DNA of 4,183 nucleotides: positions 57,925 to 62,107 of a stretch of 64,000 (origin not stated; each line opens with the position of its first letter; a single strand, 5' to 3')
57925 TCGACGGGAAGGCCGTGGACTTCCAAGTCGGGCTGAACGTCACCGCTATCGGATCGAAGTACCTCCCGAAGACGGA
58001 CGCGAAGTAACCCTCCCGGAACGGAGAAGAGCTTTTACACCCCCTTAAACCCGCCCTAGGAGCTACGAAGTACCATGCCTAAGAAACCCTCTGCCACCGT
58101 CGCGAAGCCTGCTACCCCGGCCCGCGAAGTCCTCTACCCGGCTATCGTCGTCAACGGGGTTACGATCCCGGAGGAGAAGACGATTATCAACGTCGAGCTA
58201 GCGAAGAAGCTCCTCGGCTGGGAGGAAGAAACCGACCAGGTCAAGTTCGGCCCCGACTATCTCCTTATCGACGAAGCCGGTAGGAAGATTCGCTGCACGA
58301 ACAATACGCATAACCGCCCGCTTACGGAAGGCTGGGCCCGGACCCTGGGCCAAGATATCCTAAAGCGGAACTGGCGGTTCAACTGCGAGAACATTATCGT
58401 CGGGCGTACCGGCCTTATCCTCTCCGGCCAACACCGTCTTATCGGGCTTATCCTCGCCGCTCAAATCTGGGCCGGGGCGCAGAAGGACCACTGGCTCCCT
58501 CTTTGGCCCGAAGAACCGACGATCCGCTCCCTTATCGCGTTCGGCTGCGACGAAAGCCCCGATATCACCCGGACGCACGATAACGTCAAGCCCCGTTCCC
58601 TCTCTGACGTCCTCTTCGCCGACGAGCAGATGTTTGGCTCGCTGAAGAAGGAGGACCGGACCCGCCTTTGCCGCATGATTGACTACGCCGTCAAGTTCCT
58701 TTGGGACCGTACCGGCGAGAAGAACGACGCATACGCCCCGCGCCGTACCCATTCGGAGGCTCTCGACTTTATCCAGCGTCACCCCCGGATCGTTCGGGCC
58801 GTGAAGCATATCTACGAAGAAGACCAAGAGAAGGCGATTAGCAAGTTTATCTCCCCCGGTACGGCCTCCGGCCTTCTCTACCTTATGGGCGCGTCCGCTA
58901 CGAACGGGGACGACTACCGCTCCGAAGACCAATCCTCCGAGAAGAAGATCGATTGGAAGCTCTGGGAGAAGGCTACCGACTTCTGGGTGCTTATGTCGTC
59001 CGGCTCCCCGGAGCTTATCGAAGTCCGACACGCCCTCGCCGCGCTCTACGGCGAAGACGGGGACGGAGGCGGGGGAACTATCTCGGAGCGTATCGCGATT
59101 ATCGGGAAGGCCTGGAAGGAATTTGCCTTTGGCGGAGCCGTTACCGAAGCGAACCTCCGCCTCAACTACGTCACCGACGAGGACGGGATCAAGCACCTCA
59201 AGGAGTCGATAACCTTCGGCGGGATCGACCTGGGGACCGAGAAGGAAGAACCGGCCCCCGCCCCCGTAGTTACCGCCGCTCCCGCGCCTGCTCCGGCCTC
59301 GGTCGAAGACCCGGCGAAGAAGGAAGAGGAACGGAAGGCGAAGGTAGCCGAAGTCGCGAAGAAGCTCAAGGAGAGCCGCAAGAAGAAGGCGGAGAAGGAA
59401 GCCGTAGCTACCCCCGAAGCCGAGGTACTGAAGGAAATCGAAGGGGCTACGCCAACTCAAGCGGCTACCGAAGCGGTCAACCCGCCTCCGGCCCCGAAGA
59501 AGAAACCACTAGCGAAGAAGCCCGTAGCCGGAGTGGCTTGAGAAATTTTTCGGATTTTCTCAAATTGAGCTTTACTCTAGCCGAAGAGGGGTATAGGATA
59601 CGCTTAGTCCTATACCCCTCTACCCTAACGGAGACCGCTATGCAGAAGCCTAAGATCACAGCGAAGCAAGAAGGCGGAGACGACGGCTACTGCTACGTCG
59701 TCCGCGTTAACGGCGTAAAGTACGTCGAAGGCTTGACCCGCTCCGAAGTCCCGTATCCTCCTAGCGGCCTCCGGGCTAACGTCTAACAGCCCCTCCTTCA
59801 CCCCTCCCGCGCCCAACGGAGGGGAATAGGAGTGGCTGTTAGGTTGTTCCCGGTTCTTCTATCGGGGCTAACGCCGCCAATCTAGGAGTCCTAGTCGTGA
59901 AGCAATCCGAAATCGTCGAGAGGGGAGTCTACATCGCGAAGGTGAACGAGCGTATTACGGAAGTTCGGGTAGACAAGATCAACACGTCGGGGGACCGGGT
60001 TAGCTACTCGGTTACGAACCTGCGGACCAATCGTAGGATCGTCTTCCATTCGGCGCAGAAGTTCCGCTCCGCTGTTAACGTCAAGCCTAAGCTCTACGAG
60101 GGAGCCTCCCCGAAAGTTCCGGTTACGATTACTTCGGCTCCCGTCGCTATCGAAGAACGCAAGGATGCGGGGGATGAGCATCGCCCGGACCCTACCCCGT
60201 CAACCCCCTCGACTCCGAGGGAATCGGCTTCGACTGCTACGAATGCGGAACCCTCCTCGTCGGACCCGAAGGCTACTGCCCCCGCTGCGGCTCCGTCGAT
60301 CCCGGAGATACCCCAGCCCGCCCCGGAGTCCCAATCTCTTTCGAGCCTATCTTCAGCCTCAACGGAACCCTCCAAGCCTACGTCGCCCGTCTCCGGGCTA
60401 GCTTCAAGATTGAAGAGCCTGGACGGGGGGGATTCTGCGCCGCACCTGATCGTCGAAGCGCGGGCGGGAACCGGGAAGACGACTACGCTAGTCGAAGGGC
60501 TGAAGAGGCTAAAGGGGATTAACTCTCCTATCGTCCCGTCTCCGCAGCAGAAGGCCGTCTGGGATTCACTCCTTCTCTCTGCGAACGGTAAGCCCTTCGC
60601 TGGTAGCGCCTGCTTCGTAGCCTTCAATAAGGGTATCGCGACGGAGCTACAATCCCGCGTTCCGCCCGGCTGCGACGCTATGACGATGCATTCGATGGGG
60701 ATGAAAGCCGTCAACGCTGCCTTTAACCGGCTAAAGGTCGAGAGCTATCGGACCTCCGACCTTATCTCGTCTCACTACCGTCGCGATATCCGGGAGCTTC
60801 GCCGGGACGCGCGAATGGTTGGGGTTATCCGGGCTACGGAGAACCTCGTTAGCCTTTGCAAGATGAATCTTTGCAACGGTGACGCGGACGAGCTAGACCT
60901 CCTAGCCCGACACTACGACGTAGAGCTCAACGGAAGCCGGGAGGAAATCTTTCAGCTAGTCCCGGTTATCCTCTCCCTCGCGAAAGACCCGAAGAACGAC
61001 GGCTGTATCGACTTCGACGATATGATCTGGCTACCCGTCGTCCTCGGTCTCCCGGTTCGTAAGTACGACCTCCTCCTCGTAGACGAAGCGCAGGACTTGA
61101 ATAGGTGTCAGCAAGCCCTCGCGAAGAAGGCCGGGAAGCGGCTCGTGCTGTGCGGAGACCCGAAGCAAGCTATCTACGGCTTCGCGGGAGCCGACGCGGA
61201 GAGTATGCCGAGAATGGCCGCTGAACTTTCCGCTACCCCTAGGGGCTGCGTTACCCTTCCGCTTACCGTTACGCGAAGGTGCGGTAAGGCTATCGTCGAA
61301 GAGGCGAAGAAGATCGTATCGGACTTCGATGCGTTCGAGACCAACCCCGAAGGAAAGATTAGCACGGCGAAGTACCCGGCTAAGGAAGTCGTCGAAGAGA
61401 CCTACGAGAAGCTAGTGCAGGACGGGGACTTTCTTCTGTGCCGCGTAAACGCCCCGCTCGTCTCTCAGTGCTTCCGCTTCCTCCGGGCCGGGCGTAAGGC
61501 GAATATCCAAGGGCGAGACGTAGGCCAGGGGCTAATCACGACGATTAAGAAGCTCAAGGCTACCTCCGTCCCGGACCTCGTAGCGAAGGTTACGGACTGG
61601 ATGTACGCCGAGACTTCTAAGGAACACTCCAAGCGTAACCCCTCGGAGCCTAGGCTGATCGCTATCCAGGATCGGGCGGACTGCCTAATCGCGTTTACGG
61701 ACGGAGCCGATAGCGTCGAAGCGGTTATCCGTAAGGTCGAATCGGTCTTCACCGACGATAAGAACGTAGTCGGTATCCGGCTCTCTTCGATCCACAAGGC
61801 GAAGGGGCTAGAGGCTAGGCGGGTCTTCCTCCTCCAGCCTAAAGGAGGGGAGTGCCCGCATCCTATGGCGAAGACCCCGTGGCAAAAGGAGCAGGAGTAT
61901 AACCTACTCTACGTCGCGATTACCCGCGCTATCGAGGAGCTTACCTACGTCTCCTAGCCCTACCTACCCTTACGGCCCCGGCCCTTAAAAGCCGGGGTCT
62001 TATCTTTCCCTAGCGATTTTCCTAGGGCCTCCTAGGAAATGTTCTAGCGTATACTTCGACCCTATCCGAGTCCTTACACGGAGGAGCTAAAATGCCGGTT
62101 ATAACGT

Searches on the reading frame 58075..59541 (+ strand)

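Call 51: search_protein_families(library=phrogs, proteins=[window:58075-59541:+], max_evalue=0.00001)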
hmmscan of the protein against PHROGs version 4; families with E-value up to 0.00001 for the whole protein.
window:58075-59541:+ (488 aa): 1 family
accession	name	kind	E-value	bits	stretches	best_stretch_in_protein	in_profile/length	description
phrog_5931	-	unknown function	2.1e-13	51.4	1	74-358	25-261/282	-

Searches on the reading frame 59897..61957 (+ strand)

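Call 51: search_protein_families(library=phrogs, proteins=[window:59897-61957:+], max_evalue=0.00001)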
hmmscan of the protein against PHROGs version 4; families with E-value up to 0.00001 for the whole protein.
window:59897-61957:+ (686 aa): 2 families
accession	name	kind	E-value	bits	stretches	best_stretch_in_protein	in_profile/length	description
phrog_1967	-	DNA, RNA and nucleotide metabolism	2.1e-79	269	1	183-685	168-667/776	DNA helicase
phrog_325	-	DNA, RNA and nucleotide metabolism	3.6e-06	26.5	0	630-685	821-867/986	Dda-like helicase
